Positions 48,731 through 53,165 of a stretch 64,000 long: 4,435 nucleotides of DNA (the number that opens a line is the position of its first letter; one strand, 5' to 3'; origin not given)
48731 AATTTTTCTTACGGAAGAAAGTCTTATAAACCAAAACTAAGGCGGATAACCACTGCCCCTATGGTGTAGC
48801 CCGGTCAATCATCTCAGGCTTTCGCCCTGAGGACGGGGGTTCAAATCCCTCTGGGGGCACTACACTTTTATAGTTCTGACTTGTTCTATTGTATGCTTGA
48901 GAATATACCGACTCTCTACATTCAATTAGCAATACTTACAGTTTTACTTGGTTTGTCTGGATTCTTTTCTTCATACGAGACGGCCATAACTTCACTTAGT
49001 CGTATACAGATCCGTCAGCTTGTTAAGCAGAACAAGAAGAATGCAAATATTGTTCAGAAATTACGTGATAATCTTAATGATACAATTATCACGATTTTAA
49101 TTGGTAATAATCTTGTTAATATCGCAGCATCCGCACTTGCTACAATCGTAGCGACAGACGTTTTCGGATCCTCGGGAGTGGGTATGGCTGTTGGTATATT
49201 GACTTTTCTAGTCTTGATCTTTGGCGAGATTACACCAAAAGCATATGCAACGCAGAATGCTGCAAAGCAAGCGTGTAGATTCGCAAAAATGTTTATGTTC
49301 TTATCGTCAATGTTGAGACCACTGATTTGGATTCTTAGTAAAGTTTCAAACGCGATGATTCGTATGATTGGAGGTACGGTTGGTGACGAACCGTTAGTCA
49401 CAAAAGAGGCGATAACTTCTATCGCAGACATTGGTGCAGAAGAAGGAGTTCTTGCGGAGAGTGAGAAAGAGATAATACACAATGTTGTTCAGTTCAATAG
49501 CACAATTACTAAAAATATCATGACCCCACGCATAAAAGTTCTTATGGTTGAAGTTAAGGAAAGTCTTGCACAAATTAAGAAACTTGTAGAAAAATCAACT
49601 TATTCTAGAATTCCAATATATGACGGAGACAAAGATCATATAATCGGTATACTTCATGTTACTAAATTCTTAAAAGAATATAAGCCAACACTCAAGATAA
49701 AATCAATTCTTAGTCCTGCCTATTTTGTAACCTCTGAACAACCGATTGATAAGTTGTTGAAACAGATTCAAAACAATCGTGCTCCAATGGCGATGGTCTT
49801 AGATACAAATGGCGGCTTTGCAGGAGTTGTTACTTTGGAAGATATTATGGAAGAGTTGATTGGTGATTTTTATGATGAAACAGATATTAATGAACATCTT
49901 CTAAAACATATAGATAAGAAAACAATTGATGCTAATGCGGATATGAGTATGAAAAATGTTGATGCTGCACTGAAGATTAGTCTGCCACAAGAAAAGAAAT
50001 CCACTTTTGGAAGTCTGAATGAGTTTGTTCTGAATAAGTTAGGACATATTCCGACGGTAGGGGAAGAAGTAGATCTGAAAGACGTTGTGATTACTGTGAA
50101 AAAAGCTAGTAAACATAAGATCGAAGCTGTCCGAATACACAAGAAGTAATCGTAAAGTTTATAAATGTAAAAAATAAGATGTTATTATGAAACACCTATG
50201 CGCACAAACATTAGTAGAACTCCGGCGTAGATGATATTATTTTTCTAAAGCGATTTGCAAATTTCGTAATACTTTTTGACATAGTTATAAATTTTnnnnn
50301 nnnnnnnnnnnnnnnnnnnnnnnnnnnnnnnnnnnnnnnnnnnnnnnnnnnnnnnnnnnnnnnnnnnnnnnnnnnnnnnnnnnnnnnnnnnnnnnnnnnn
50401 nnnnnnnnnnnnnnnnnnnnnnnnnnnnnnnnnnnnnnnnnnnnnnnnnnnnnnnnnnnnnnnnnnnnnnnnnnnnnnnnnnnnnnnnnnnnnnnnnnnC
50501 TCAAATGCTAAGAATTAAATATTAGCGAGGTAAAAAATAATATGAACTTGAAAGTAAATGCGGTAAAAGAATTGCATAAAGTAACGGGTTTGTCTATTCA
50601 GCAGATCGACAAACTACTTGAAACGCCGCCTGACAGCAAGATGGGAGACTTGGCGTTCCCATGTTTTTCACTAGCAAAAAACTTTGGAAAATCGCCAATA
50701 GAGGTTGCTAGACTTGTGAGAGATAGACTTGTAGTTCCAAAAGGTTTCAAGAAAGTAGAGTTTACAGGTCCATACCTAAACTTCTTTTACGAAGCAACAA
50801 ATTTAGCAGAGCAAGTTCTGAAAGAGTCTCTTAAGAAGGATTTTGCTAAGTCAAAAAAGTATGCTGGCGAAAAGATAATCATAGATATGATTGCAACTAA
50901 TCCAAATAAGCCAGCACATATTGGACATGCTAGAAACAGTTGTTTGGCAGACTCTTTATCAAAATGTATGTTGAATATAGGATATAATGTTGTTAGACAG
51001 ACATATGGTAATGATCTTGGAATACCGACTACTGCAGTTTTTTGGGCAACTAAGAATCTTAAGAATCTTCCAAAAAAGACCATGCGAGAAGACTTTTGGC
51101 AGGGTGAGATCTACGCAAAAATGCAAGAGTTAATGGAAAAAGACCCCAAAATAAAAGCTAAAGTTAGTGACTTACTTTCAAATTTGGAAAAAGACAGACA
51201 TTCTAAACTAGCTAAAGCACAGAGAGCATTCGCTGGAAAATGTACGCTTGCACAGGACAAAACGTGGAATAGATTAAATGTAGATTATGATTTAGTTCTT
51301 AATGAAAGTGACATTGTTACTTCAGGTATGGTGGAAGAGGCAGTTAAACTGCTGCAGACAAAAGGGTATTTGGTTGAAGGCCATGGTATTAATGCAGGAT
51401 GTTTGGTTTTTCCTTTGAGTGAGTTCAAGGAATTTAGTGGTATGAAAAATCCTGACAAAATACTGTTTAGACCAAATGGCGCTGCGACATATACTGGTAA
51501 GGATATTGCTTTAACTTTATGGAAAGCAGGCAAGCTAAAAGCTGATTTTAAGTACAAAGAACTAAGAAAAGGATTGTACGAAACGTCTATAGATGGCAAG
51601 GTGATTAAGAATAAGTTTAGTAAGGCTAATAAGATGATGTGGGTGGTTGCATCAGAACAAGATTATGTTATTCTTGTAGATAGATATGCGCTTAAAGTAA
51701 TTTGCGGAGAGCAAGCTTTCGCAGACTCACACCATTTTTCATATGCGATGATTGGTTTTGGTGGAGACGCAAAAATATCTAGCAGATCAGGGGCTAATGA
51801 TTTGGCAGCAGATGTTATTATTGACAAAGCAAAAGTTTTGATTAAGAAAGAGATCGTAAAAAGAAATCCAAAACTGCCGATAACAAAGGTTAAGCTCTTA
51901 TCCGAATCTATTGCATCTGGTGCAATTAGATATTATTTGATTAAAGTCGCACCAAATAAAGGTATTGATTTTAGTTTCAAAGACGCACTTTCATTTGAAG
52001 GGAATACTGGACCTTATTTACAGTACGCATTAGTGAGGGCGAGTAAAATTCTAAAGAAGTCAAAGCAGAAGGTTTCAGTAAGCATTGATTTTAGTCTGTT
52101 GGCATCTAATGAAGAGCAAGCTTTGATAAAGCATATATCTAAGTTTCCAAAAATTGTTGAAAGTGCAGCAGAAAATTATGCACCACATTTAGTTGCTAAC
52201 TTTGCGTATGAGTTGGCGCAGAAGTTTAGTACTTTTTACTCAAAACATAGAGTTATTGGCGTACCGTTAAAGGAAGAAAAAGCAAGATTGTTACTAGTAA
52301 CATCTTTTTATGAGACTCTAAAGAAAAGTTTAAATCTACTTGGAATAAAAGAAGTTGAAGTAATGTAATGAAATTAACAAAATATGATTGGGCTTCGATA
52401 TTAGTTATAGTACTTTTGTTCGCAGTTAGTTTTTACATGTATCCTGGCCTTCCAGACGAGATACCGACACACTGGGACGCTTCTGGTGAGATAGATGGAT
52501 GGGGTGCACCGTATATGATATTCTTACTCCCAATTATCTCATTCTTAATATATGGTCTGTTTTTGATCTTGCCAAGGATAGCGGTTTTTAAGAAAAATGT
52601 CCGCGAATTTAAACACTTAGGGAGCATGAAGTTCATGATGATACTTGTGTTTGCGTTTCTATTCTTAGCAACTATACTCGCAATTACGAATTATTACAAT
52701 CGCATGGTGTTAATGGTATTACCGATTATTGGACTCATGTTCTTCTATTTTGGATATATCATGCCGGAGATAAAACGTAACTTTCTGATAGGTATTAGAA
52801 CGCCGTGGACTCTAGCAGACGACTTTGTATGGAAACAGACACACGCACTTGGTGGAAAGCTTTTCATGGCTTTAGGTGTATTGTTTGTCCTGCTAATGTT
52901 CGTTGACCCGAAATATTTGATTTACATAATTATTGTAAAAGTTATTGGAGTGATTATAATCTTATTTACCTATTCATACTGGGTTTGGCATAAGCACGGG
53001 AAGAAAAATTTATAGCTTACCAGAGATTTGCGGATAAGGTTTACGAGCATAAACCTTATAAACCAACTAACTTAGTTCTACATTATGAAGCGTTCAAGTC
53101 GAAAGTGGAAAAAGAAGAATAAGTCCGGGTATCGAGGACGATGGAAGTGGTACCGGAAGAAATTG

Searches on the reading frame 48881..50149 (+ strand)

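Call 62: search_protein_families(library=pfam, proteins=[window:48881-50149:+], max_evalue=0.001)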
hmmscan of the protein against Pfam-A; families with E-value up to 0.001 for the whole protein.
window:48881-50149:+ (422 aa): 3 families
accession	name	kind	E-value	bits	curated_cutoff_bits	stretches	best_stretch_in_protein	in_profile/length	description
PF01595.25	CNNM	-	5.4e-54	183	28.4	1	18-195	2-181/181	Cyclin M transmembrane N-terminal domain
PF03471.22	CorC_HlyC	-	1.6e-14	54.1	27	1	344-421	3-79/81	Transporter associated domain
PF00571.33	CBS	-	2.7e-14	53.7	24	2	278-327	7-56/57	CBS domain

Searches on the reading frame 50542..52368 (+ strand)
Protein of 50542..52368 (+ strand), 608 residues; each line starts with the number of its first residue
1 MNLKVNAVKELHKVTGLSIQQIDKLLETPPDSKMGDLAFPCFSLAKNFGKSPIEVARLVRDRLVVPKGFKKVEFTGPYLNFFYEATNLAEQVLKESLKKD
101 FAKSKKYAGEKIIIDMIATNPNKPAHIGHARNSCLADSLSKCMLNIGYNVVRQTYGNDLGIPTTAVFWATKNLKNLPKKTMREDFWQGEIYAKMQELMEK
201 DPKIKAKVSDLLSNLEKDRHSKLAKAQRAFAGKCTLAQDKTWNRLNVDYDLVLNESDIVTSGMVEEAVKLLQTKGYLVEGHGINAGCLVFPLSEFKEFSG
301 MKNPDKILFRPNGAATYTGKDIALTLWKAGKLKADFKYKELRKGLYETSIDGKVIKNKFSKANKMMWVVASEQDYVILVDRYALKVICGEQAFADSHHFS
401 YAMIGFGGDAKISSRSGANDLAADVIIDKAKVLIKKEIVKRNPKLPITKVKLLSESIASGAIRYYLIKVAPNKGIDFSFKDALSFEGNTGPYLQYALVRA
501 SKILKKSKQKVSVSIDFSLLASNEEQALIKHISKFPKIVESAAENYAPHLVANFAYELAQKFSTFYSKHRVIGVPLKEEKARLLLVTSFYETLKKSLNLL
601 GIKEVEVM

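Call 62: search_protein_families(library=pfam, proteins=[window:50542-52368:+], max_evalue=0.001)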
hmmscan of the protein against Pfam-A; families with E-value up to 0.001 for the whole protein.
window:50542-52368:+ (608 aa): 3 families
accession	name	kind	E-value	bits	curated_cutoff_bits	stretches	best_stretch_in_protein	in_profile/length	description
PF05746.21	DALR_1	-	8.9e-31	106.8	22.3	1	493-608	1-117/117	DALR anticodon binding domain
PF00750.26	tRNA-synt_1d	-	3.8e-20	72.6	23.3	1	103-335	13-232/349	tRNA synthetases class I (R), catalytic domain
PF03485.21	Arg_tRNA_synt_N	-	4.4e-17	62.9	21.5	1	8-82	8-84/85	Arginyl tRNA synthetase N terminal domain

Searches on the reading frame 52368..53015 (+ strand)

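Call 62: search_protein_families(library=pfam, proteins=[window:52368-53015:+], max_evalue=0.001)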
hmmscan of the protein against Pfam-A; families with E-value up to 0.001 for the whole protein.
window:52368-53015:+ (215 aa): 2 families
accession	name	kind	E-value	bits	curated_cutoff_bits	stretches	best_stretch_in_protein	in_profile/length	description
PF13630.11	SdpI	-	2.5e-17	63.2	28.2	1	135-199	2-67/71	SdpI/YfhL protein family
PF07853.16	DUF1648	-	6.1e-17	61.4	28.7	1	12-57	1-47/49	Domain of unknown function (DUF1648)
